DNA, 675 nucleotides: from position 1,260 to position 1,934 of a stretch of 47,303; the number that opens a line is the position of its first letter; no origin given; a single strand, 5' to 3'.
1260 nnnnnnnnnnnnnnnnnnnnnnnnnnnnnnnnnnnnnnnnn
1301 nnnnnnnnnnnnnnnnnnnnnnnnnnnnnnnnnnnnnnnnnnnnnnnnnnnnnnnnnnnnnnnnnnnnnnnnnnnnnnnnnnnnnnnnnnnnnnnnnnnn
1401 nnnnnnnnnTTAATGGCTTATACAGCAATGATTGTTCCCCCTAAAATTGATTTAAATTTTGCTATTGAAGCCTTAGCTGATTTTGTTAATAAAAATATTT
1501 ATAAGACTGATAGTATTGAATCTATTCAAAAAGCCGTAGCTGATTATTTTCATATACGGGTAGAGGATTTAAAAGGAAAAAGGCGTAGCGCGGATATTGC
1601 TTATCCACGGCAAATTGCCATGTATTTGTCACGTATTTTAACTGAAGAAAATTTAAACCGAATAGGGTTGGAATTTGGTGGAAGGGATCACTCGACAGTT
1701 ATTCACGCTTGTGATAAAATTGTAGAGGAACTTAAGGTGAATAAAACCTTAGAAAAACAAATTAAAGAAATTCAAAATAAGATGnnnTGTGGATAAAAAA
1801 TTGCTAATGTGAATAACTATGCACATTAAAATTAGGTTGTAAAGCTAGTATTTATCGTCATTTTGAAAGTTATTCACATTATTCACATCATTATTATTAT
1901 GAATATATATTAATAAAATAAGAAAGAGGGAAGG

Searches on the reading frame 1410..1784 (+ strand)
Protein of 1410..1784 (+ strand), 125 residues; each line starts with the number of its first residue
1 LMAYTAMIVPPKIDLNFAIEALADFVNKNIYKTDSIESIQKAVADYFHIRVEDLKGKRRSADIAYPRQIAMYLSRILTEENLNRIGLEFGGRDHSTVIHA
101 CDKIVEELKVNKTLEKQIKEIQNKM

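Call 37: search_solved_structures(query=window:1410-1784:+, show_alignments=3, max_evalue=0.00001)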
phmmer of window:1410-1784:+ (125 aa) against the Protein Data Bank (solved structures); distinct sequences matched with E-value up to 0.00001: 5.
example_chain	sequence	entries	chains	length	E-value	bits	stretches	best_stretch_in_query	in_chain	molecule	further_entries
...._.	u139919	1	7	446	3.6e-28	101.2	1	2-124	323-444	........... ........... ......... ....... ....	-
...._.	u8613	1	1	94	4.5e-21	78.3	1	35-109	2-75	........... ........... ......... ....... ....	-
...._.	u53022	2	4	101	8.3e-15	58.1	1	37-123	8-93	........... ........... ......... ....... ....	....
1l8q_A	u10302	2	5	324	2.5e-10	43.7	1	28-114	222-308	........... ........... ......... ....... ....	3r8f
2hcb_A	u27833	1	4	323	2.7e-10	43.6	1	28-114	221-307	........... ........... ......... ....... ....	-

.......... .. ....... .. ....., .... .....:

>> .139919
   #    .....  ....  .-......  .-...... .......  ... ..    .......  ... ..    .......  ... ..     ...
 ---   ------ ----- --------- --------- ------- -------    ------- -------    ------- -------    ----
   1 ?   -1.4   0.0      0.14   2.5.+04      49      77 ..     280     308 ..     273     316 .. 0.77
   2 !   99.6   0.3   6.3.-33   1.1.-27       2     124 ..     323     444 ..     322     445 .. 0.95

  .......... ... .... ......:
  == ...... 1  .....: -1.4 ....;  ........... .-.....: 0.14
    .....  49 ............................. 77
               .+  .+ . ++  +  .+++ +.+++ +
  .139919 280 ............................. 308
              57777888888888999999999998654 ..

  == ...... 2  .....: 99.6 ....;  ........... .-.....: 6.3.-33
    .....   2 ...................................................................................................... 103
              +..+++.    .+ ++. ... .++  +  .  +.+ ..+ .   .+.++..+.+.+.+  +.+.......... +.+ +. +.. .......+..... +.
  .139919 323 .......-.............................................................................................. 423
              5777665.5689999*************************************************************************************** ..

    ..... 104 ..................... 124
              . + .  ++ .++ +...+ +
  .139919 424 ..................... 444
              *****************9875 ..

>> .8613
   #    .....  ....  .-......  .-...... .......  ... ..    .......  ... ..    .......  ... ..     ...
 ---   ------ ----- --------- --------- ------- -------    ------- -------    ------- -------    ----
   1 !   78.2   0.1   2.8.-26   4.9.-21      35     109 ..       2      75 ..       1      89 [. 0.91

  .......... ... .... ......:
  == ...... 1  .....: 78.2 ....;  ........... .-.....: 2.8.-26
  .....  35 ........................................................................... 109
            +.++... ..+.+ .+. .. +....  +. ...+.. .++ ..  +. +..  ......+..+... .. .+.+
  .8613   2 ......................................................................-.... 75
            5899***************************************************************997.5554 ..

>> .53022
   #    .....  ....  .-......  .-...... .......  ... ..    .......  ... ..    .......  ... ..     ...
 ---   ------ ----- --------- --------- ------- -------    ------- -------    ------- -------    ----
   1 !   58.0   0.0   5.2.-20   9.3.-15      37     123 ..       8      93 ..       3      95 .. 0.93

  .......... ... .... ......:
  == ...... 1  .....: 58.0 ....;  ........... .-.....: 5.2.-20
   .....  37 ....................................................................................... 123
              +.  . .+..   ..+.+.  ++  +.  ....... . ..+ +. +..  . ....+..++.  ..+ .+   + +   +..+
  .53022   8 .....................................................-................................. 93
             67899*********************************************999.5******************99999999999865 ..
